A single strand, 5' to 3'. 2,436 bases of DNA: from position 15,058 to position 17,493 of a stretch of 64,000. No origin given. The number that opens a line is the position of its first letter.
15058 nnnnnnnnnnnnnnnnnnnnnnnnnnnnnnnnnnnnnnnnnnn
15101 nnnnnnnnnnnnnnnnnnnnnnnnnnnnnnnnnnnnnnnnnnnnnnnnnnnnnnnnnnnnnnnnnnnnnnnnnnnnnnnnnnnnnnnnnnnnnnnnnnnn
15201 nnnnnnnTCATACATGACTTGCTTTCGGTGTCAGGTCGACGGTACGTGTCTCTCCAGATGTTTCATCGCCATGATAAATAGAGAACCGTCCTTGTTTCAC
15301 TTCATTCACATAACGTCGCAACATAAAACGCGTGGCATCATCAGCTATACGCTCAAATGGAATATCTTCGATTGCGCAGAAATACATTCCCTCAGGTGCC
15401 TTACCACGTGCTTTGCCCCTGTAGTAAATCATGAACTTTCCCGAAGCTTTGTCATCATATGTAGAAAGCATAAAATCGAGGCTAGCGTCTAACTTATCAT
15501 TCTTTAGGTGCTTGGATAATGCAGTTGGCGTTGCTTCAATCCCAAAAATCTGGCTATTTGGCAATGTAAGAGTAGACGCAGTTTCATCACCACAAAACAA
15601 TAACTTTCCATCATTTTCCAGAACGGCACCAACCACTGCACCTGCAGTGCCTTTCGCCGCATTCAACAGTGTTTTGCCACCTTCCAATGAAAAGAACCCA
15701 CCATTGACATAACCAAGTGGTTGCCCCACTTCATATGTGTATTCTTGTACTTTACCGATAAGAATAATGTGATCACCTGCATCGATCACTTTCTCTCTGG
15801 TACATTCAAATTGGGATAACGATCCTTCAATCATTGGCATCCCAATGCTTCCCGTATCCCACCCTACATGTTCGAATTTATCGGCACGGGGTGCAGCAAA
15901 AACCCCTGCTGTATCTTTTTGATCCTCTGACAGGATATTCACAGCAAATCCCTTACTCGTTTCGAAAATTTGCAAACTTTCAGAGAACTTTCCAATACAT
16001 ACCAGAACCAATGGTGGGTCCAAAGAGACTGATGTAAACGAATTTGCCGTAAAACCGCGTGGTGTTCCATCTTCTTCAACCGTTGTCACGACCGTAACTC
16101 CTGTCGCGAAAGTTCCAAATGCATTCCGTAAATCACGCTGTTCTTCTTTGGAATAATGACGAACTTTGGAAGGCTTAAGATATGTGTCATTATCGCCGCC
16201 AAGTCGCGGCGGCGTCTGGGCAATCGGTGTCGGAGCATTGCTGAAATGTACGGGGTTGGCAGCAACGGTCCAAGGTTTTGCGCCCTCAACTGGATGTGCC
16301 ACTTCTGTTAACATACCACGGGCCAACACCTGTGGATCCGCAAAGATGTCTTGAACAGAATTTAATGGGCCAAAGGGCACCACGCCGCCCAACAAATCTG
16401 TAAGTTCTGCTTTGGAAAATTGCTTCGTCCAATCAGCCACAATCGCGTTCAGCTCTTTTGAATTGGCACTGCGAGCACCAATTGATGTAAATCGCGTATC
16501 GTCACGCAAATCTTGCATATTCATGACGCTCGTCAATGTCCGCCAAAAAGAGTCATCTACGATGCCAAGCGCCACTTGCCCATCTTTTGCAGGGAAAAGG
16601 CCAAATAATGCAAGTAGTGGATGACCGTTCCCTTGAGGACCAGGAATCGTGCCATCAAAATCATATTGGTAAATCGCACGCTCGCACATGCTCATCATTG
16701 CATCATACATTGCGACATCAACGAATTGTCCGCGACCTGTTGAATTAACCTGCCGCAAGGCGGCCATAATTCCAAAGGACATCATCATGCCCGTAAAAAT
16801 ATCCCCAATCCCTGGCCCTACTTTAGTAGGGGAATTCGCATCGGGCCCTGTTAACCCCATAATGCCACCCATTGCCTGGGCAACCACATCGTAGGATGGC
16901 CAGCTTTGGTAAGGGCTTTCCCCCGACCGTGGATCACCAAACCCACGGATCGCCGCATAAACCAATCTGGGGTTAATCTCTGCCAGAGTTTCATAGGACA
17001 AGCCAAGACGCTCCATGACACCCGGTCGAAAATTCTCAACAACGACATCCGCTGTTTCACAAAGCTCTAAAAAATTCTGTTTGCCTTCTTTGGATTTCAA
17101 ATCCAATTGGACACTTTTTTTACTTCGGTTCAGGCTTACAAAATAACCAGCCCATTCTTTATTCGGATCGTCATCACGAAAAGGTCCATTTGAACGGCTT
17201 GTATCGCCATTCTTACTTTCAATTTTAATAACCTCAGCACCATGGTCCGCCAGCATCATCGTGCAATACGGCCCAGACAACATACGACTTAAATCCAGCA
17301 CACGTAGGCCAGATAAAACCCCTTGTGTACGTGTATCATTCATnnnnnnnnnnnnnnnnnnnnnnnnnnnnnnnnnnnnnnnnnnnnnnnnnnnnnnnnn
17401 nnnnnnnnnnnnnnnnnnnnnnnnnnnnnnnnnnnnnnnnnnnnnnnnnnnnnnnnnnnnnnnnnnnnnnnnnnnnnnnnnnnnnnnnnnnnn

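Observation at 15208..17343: Family III CoA-transferase fused to a flavin reductase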

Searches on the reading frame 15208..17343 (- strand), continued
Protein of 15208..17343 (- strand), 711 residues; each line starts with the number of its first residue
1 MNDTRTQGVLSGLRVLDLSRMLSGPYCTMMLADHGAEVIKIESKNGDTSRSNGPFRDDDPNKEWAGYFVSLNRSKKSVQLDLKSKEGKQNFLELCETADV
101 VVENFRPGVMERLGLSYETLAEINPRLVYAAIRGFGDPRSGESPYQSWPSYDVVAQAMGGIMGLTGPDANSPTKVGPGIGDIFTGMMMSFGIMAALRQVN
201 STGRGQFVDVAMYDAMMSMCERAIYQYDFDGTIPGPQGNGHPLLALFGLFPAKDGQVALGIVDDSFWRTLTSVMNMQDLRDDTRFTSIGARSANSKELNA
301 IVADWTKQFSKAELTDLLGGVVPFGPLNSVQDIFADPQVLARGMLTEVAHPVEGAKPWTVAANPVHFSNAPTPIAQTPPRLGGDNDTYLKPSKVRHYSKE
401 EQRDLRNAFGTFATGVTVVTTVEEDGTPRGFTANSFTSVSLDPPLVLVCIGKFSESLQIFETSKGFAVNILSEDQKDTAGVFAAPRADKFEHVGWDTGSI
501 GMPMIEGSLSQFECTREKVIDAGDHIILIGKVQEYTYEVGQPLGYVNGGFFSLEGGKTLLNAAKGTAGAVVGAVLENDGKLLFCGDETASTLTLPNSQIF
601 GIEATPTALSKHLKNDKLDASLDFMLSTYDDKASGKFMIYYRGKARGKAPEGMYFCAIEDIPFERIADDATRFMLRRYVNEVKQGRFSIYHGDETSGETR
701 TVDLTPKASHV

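Call 88: find_encoding_contigs(protein=P0010, flank=10000, max_places=1)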
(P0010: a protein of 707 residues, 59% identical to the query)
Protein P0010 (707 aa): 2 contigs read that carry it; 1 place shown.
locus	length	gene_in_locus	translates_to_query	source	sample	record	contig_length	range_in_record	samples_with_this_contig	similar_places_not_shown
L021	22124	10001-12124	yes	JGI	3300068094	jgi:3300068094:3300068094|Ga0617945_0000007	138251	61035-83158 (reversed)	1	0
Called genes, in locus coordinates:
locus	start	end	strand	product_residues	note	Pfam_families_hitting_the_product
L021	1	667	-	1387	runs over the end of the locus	PF04773:FecR, PF17963:Big_9, PF17803:Cadherin_4, PF17892:Cadherin_5, PF17963:Big_9, PF17803:Cadherin_4, PF17963:Big_9, PF17803:Cadherin_4, +7 more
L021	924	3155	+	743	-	PF05226:CHASE2, PF00211:Guanylate_cyc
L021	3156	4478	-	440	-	PF25917:BSH_RND (weak), PF25973:BSH_CzcB (faint), PF25984:BSH_YknX (faint), PF25994:HH_AprE, PF26002:Beta-barrel_AprE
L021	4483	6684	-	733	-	PF00664:ABC_membrane, PF00005:ABC_tran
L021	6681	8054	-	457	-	PF02321:OEP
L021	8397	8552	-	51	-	-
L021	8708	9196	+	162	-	PF01042:Ribonuc_L-PSP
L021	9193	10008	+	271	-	PF03096:Ndr (weak), PF12146:Hydrolase_4, PF00561:Abhydrolase_1, PF12697:Abhydrolase_6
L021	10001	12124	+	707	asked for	PF02515:CoA_transf_3, PF01613:Flavin_Reduct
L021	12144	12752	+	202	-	PF06684:AA_synth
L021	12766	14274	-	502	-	PF04715:, PF00425:Chorismate_bind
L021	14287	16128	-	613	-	PF13623:SurA_N_2, PF13624:SurA_N_3, PF09312:SurA_N (faint), PF13145:Rotamase_2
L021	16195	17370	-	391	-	PF00155:Aminotran_1_2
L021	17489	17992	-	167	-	PF00156:Pribosyltran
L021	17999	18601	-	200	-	PF01810:LysE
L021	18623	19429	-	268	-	PF00106:adh_short, PF13561:adh_short_C2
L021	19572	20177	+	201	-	PF12766:Pyridox_oxase_2 (weak), PF01243:PNPOx_N, PF10590:PNP_phzG_C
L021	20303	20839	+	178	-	PF00313:CSD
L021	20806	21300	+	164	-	PF02643:DUF192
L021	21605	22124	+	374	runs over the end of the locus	PF03576:Peptidase_S58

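Call 89: search_protein_representatives(protein=window:15208-17343:-)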
Query: 711 residues. Proteins with E-value up to 0.001 (for the whole library): 78437; up to 1e-10: 41735; up to 1e-30: 10057. The best 150 are listed.
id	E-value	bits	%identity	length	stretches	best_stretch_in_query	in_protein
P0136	1.3e-253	860.2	56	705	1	6-701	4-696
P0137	3.6e-213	726.5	57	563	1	8-555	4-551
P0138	9.4e-174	596.2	50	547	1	153-703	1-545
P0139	7.3e-145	500.7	57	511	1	7-388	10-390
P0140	8.0e-133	460.9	38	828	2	2-368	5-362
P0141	4.6e-131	455.1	37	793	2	9-391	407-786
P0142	1.6e-127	443.4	53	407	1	7-406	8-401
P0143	6.5e-119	414.9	36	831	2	9-406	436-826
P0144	8.8e-119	414.5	57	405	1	6-321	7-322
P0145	3.3e-118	412.6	36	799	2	8-389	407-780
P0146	4.1e-116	405.7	59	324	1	398-709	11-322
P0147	4.6e-116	405.5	34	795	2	9-402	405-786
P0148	1.1e-115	404.2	36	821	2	9-395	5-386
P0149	1.8e-115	403.6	36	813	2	8-390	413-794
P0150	2.5e-115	403.1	47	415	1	6-389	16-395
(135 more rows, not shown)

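Call 92: find_encoding_contigs(protein=P0146, flank=10000, max_places=1)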
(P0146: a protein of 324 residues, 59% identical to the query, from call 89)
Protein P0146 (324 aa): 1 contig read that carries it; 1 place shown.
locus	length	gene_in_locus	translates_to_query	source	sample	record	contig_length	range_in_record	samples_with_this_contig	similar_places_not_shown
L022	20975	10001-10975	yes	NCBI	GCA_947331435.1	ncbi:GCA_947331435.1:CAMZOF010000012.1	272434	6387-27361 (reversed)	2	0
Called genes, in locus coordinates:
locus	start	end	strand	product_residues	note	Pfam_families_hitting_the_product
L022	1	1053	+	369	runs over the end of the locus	PF01547:SBP_bac_1, PF13416:SBP_bac_8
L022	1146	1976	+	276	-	PF00528:BPD_transp_1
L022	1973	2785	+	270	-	PF00528:BPD_transp_1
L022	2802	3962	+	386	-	PF02771:Acyl-CoA_dh_N, PF02770:Acyl-CoA_dh_M, PF00441:Acyl-CoA_dh_1, PF08028:Acyl-CoA_dh_2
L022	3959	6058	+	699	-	PF13380:CoA_binding_2, PF13607:Succ_CoA_lig, PF13549:ATP-grasp_5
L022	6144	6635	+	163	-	PF04828:GFA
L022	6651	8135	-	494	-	PF00171:Aldedh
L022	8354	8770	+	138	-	PF01042:Ribonuc_L-PSP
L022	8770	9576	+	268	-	PF12146:Hydrolase_4, PF00561:Abhydrolase_1, PF12697:Abhydrolase_6, PF03096:Ndr (weak)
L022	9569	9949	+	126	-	PF02627:CMD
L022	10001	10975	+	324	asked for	PF01613:Flavin_Reduct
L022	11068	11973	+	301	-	PF00126:HTH_1, PF03466:LysR_substrate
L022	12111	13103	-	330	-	PF13379:NMT1_2, PF09084:NMT1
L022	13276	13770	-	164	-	PF00582:Usp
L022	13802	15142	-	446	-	PF06808:DctM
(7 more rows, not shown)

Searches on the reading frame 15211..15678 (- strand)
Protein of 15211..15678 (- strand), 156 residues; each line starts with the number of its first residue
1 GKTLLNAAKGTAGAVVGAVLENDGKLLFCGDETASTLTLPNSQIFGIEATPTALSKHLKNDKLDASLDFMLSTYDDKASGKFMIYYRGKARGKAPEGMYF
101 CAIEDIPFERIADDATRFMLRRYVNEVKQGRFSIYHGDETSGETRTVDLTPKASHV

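Call 80: predict_structure(alignment_id=A2)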
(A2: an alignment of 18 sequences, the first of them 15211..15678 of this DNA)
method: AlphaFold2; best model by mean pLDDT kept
length: 156 residues; sequences in the alignment: 18
mean_pLDDT: 86.5   pTM: 0.80
mean pLDDT of the five models: 86.5, 85.7, 85.0, 83.2, 83.1
residues with pLDDT >= 90: 90; 70-90: 46; 50-70: 13; < 50: 7
segments of 3 or more residues with pLDDT < 50: 150-156
pLDDT, mean of each block of 10 residues (from residue 1): 64 89 96 94 94 95 93 86 93 96 96 90 89 79 71 40
secondary structure, 60 per line:
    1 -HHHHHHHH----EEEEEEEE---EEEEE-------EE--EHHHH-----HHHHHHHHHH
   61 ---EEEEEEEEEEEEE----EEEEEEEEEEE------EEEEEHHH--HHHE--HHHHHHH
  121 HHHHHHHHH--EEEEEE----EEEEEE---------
elements in order: H2-9 E14-21 E25-29 H42-45 H51-60 E64-76 E81-91 E98-102 H114-129 E132-137 E142-147

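Call 83: fold_search(model_id=the predicted structure, library=pdb)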
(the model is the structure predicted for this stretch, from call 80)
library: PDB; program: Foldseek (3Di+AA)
matches with E <= 10: 568; with E <= 0.001: 147
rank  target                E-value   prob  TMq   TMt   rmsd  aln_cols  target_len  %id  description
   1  3cng_B                9.9e-09  1.00  0.62  0.55   4.1       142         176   18  Crystal structure of NUDIX hydrolase from Nitrosomonas europaea (released 2008-04-08)
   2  3cng_C                7.3e-08  1.00  0.61  0.54   4.5       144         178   17  Crystal structure of NUDIX hydrolase from Nitrosomonas europaea (released 2008-04-08)
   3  3cng_A                8.8e-08  1.00  0.62  0.55   4.3       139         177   19  Crystal structure of NUDIX hydrolase from Nitrosomonas europaea (released 2008-04-08)
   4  3rh7_E                2.6e-07  1.00  0.66  0.37   3.2       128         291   29  Crystal structure of a putative oxidoreductase (SMa0793) from Sinorhizobium meliloti 1021 at 3.00 A resolution (released 2011-06-08)
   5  3rh7_B                3.2e-07  1.00  0.66  0.38   3.2       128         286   29  Crystal structure of a putative oxidoreductase (SMa0793) from Sinorhizobium meliloti 1021 at 3.00 A resolution (released 2011-06-08)
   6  3rh7_A                5.0e-07  1.00  0.66  0.37   3.2       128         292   29  Crystal structure of a putative oxidoreductase (SMa0793) from Sinorhizobium meliloti 1021 at 3.00 A resolution (released 2011-06-08)
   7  5ans                  1.2e-06  1.00  0.51  0.52   4.8       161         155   11  Potent and selective inhibitors of MTH1 probe its role in cancer cell survival (released 2016-03-02)
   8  9xri_A                1.2e-06  1.00  0.50  0.50   5.8       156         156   10  Crystal structure of MTH1 in complex with acoramidis bound at the active site and protein-protein interface (molar rat (released 2026-04-01)
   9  6glv                  1.3e-06  1.00  0.52  0.52   5.2       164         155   10  Crystal structure of hMTH1 D120N in complex with TH scaffold 1 in the absence of acetate (released 2019-02-20)
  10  8i1i_B                1.7e-06  1.00  0.56  0.57   4.7       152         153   10  Crystal structure of human MTH1(G2K/D120N mutant) in complex with 2-oxo-dATP at pH 7.7 (released 2023-03-22)
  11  5mzf_A                1.7e-06  1.00  0.54  0.55   5.4       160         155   12  Crystal structure of dog MTH1 protein (released 2018-01-10)
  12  6f23_A                2.1e-06  1.00  0.55  0.54   5.3       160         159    9  Complex between MTH1 and compound 16 (a 4-amino-7-azaindole derivative) (released 2018-03-07)
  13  4n1u_A                2.5e-06  1.00  0.53  0.54   5.2       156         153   12  Structure of human MTH1 in complex with TH588 (released 2014-04-16)
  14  3id9_B                2.9e-06  1.00  0.52  0.61   5.2       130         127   15  Crystal structure of a MutT/NUDIX family protein from Bacillus thuringiensis (released 2009-09-08)
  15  5ghm_A                2.9e-06  1.00  0.51  0.51   5.1       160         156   10  Crystal structure of human MTH1(G2K/D120N mutant) in complex with 8-oxo-dGTP at pH 7.0 (released 2017-01-04)
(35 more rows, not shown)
